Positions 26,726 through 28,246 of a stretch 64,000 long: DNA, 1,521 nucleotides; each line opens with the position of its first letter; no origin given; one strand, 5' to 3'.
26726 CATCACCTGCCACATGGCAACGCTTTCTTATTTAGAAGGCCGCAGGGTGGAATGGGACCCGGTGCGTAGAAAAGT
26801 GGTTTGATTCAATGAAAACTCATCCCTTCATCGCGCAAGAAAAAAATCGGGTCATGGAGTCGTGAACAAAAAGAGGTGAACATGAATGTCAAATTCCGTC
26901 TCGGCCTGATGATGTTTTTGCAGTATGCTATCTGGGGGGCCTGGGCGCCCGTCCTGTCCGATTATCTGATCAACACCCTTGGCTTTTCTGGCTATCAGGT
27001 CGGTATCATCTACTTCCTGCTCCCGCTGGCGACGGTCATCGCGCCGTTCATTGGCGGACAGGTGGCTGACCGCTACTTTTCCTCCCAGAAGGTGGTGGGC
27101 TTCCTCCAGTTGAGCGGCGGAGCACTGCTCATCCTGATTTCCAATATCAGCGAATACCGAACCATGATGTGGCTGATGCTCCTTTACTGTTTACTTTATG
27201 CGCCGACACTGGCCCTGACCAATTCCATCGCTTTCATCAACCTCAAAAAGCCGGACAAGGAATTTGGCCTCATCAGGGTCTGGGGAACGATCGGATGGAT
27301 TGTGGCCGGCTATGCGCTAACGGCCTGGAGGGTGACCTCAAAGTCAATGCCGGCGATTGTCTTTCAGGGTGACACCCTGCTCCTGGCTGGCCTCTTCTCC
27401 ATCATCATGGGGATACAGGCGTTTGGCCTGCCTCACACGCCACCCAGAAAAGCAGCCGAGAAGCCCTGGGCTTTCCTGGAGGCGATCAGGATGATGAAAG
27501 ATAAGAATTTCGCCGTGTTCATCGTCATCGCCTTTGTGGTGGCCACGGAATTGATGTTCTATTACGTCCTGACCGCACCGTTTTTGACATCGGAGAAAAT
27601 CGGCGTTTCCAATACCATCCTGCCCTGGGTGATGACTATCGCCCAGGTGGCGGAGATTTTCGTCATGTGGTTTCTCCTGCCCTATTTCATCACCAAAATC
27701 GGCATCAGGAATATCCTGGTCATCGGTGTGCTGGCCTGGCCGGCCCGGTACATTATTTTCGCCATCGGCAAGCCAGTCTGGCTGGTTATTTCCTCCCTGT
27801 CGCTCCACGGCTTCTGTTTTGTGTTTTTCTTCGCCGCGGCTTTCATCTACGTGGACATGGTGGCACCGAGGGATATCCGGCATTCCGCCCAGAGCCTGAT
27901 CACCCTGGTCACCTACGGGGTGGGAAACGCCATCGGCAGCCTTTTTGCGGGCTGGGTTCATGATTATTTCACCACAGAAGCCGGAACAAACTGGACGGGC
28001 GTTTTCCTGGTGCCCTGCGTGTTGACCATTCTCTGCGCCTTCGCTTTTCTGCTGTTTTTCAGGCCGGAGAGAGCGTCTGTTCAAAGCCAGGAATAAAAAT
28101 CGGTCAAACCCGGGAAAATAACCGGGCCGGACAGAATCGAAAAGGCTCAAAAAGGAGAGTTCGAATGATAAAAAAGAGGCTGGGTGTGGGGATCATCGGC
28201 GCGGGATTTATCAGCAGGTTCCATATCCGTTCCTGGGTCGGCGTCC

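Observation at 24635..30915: Oxidative glycoside-cleavage-like module built around a nucleoside-type (NupG family) transporter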

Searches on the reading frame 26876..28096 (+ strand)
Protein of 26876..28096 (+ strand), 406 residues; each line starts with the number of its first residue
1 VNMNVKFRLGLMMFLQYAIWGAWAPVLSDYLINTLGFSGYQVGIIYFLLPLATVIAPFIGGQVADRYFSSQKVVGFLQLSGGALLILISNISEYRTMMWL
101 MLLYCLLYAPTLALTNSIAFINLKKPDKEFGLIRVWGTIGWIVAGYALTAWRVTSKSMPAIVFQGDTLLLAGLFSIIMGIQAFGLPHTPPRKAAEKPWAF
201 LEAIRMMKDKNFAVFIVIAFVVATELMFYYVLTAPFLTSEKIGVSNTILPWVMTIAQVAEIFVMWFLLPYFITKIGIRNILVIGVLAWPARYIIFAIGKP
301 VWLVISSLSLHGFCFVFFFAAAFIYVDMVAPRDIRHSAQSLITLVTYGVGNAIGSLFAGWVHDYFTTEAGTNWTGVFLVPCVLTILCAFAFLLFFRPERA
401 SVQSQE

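Call 5: search_protein_families(library=pfam, proteins=[window:26876-28096:+], max_evalue=0.01)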
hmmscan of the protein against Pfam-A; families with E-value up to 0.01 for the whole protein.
window:26876-28096:+ (406 aa): 4 families
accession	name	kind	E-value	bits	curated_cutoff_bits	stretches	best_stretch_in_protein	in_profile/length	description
PF03825.22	Nuc_H_symport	-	8.8e-102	341.5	25.9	1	3-398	1-398/400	Nucleoside H+ symporter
PF12832.13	MFS_1_like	-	1.4e-45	156.5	25.2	1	8-367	3-367/373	MFS_1 like family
PF07690.21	MFS_1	-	2.5e-21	76.4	33.4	2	217-401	3-179/347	Major Facilitator Superfamily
PF01306.25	LacY_symp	-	1.7e-06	27.5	24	1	7-387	10-392/413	LacY proton/sugar symporter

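Call 6: search_protein_families(library=ncbifam, proteins=[window:26876-28096:+], max_evalue=0.01)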
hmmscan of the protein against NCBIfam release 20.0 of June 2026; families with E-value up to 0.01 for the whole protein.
window:26876-28096:+ (406 aa): 7 families
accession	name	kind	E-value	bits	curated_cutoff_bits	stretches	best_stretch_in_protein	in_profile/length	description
TIGR00889.1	2A0110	subfamily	1.3e-83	281.4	446.1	1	3-402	1-409/418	nucleoside permease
NF008346.0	PRK11128.1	equivalog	1.7e-14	53.8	259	1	9-375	9-364/383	3-phenylpropionate MFS transporter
NF007077.0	PRK09528.1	subfamily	5.7e-14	51.5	429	1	8-395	15-406/421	galactoside permease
TIGR00899.1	2A0120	subfamily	1.6e-13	50.5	522.3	1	11-388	4-367/375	sugar efflux transporter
TIGR00882.1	2A0105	subfamily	3.8e-06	26.1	220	1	9-380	7-380/396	oligosaccharide MFS transporter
TIGR00880.1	2_A_01_02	superfamily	0.00065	19.8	131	1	267-395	17-138/141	multidrug resistance protein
NF007792.0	PRK10489.1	equivalog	0.0018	17.4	324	0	282-402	293-412/419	enterobactin transporter EntS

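Call 12: find_encoding_contigs(protein=window:26876-28096:+, flank=10000, max_places=6)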
Protein window:26876-28096:+ (406 aa): no gene with exactly this product is on record in the collection.

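Call 24: find_homologous_proteins(query=window:26876-28096:+, max_evalue=1e-10)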
Query window:26876-28096:+ (406 aa): 7121 proteins with E <= 1e-10 among 8000 candidates; the best 120 are listed.
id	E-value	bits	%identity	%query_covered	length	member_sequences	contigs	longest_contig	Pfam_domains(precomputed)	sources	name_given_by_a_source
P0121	3.0e-263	891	100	100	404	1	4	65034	PF03825.23,PF01306.26,PF12832.14,PF07690.22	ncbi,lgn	-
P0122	8.8e-229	777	84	99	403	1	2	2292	PF03825.23,PF01306.26,PF12832.14,PF07690.22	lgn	-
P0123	2.2e-220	750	84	99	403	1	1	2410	PF03825.23,PF01306.26,PF12832.14,PF07690.22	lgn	-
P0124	8.5e-220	748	84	99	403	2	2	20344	PF03825.23,PF01306.26,PF12832.14,PF07690.22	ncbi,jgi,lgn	-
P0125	9.5e-220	748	83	99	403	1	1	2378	PF03825.23,PF01306.26,PF12832.14,PF07690.22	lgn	-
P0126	8.3e-213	725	79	100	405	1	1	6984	PF03825.23,PF01306.26,PF12832.14,PF07690.22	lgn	-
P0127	1.0e-212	725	80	98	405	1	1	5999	PF03825.23,PF01306.26,PF12832.14,PF07690.22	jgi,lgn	jgi:nucleoside transporter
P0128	1.0e-212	725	80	100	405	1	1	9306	PF03825.23,PF01306.26,PF12832.14,PF07690.22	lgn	-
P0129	1.8e-212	724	79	100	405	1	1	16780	PF03825.23,PF01306.26,PF12832.14,PF07690.22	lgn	-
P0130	3.9e-212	723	79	99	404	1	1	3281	PF03825.23,PF01306.26,PF12832.14,PF07690.22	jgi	jgi:nucleoside transporter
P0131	4.0e-212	723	79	99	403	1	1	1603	PF03825.23,PF01306.26,PF12832.14,PF07690.22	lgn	-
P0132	4.4e-212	722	81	98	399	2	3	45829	PF03825.23,PF01306.26,PF12832.14,PF07690.22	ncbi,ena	-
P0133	9.0e-212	721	80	100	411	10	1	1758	PF03825.23,PF01306.26,PF12832.14,PF07690.22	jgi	jgi:nucleoside transporter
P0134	9.4e-212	721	80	99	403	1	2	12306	PF03825.23,PF01306.26,PF12832.14,PF07690.22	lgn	-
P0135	1.2e-211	721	81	98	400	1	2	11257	PF03825.23,PF01306.26,PF12832.14,PF07690.22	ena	-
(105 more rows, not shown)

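Call 26: find_related_loci(query=A1, collection=genome_contigs, flank=10000)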
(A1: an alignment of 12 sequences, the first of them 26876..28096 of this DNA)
Query A1 (406 aa) in genome_contigs; peptide patterns used: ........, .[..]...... (x = any residue, [..] = any of these).
600 stretches matched a pattern (row limit reached: there are more); 537 encode a relative of the query (tblastn E <= 1e-3); the best 80 are kept; 80 distinct loci.
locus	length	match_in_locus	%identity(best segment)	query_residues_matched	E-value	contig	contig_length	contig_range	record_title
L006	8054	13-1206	81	2-399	0e+0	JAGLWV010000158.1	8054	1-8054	MAG: Candidatus Aminicenantes bacterium isolate RS_12_32 ZL285.bin.32.fa_158, whole genome shotgun sequence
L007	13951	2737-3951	77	2-406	0e+0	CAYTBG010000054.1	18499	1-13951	MAG TPA_asm: uncultured Eubacteriales bacterium isolate SRP068000_co2_7 genome assembly, contig: NODE_2376_length_18499_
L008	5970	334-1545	77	1-404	0e+0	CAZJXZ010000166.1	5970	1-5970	MAG TPA_asm: uncultured Eubacteriales bacterium isolate binchicken_co383_20 genome assembly, contig: NODE_5982_length_59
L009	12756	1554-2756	79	2-402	0e+0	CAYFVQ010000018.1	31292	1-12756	MAG TPA_asm: uncultured Eubacteriales bacterium isolate ERP108616_co1_206 genome assembly, contig: k119_171239, whole ge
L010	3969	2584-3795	77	1-404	0e+0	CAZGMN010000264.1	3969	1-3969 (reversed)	MAG TPA_asm: uncultured Eubacteriales bacterium isolate SRP098346_co1_441 genome assembly, contig: NODE_36228_length_396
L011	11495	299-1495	76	3-401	0e+0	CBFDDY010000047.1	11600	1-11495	MAG TPA_asm: uncultured bacterium isolate SRR26215676_concoct_178 genome assembly, contig: ERZ25073495.3607, whole genom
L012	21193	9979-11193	76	1-405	0e+0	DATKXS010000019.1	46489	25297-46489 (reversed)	MAG TPA_asm: Candidatus Desulfaltia sp. isolate SMAG_U14198 k141_1743872, whole genome shotgun sequence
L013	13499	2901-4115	75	1-405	0e+0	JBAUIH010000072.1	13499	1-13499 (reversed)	MAG: Candidatus Aminicenantales bacterium isolate MFD09513_ilm_asm_bin8 k127_113328, whole genome shotgun sequence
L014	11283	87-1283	75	3-401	0e+0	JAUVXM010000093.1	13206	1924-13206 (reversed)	MAG: Candidatus Aminicenantes bacterium isolate CSMAG_1216 CSMAG_1216_k141_1930267_length_13206_cov_46.9012, whole genom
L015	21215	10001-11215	76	1-405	0e+0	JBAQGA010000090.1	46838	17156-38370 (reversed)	MAG: Candidatus Aminicenantales bacterium isolate MFD06995_ilm_asm_bin14 k127_44090, whole genome shotgun sequence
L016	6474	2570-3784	75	1-405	0e+0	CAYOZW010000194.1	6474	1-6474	MAG TPA_asm: uncultured Eubacteriales bacterium isolate binchicken_co81_511 genome assembly, contig: NODE_21800_length_6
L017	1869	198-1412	75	2-406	0e+0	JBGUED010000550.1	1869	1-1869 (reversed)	MAG: Candidatus Aminicenantaceae bacterium isolate 11D-13 NODE_550_length_1869_cov_1.976004, whole genome shotgun sequen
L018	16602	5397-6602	76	3-404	0e+0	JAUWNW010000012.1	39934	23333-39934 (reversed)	MAG: Candidatus Aminicenantes bacterium isolate CSMAG_2434 CSMAG_2434_k141_386619_length_39934_cov_7.9942, whole genome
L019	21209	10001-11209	76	2-405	0e+0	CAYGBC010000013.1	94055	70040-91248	MAG TPA_asm: uncultured Eubacteriales bacterium isolate ERP108616_co1_418 genome assembly, contig: k119_1118259, whole g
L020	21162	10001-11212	75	2-405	0e+0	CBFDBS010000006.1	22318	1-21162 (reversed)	MAG TPA_asm: uncultured bacterium isolate SRR26215677_binner13_Refined_51 genome assembly, contig: ERZ25073487.1012, who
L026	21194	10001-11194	69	2-399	0e+0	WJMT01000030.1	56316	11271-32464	MAG: Candidatus Aminicenantes bacterium isolate Bin_127 k141_660421, whole genome shotgun sequence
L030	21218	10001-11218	70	2-406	0e+0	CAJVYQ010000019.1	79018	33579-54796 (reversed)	MAG TPA_asm: uncultured Deferribacteres bacterium isolate DRR093004_bin.37_MetaBAT_v2.12.1_MAG genome assembly, contig:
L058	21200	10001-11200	66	2-400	2e-175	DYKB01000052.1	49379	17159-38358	MAG TPA_asm: Caldithrix sp. isolate SulCav_AS07-7_41_26 SulCav_AS07_7_589_length_49379_cov_15_069560, whole genome shotg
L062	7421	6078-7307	65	2-406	2e-175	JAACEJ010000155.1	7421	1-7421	MAG: Actinomycetota bacterium isolate OTbin.62 scaffold_5511, whole genome shotgun sequence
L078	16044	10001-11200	69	1-404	8e-173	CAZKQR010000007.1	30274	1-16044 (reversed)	MAG TPA_asm: uncultured Cytophagia bacterium isolate binchicken_co66_201 genome assembly, contig: NODE_2537_length_30274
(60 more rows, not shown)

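Call 29: search_solved_structures(query=window:26876-28096:+, max_evalue=0.001, show_alignments=1)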
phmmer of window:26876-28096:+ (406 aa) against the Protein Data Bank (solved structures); distinct sequences matched with E-value up to 0.001: 3.
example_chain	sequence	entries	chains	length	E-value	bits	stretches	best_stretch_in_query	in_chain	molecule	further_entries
8zoj_B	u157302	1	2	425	5.3e-60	206.7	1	6-398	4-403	Putative nucleoside transporter YegT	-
7dla_A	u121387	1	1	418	1.2e-48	169.3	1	3-400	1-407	Nucleoside permease NupG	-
7dl9_A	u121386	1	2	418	2e-48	168.5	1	3-400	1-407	Nucleoside permease NupG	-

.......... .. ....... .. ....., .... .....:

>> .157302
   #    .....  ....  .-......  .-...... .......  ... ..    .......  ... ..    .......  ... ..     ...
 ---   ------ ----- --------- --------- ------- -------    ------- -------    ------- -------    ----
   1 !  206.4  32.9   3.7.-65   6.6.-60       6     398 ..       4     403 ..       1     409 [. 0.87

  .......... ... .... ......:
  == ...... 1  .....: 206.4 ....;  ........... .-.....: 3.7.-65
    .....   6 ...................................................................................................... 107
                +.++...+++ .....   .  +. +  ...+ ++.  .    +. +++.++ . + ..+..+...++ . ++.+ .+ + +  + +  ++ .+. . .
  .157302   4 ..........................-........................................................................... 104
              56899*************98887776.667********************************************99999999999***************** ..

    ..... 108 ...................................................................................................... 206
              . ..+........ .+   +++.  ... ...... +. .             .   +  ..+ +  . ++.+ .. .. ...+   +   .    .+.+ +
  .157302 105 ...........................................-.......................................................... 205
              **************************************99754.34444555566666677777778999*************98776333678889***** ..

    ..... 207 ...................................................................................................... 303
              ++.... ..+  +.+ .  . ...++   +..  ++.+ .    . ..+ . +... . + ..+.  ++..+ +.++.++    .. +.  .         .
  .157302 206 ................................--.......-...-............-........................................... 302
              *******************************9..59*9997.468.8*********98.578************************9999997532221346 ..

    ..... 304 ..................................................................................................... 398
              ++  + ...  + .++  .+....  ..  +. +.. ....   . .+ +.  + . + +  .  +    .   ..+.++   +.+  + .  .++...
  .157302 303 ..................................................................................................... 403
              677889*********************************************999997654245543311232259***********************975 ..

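Call 33: search_solved_structures(query=window:26876-28096:+, max_evalue=0.001, show_alignments=3)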
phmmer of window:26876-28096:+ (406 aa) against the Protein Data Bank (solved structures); distinct sequences matched with E-value up to 0.001: 3.
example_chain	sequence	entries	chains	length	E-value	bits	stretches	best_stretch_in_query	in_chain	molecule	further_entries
8zoj_B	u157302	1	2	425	5.3e-60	206.7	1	6-398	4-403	Putative nucleoside transporter YegT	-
7dla_A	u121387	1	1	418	1.2e-48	169.3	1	3-400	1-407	Nucleoside permease NupG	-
7dl9_A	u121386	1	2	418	2e-48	168.5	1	3-400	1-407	Nucleoside permease NupG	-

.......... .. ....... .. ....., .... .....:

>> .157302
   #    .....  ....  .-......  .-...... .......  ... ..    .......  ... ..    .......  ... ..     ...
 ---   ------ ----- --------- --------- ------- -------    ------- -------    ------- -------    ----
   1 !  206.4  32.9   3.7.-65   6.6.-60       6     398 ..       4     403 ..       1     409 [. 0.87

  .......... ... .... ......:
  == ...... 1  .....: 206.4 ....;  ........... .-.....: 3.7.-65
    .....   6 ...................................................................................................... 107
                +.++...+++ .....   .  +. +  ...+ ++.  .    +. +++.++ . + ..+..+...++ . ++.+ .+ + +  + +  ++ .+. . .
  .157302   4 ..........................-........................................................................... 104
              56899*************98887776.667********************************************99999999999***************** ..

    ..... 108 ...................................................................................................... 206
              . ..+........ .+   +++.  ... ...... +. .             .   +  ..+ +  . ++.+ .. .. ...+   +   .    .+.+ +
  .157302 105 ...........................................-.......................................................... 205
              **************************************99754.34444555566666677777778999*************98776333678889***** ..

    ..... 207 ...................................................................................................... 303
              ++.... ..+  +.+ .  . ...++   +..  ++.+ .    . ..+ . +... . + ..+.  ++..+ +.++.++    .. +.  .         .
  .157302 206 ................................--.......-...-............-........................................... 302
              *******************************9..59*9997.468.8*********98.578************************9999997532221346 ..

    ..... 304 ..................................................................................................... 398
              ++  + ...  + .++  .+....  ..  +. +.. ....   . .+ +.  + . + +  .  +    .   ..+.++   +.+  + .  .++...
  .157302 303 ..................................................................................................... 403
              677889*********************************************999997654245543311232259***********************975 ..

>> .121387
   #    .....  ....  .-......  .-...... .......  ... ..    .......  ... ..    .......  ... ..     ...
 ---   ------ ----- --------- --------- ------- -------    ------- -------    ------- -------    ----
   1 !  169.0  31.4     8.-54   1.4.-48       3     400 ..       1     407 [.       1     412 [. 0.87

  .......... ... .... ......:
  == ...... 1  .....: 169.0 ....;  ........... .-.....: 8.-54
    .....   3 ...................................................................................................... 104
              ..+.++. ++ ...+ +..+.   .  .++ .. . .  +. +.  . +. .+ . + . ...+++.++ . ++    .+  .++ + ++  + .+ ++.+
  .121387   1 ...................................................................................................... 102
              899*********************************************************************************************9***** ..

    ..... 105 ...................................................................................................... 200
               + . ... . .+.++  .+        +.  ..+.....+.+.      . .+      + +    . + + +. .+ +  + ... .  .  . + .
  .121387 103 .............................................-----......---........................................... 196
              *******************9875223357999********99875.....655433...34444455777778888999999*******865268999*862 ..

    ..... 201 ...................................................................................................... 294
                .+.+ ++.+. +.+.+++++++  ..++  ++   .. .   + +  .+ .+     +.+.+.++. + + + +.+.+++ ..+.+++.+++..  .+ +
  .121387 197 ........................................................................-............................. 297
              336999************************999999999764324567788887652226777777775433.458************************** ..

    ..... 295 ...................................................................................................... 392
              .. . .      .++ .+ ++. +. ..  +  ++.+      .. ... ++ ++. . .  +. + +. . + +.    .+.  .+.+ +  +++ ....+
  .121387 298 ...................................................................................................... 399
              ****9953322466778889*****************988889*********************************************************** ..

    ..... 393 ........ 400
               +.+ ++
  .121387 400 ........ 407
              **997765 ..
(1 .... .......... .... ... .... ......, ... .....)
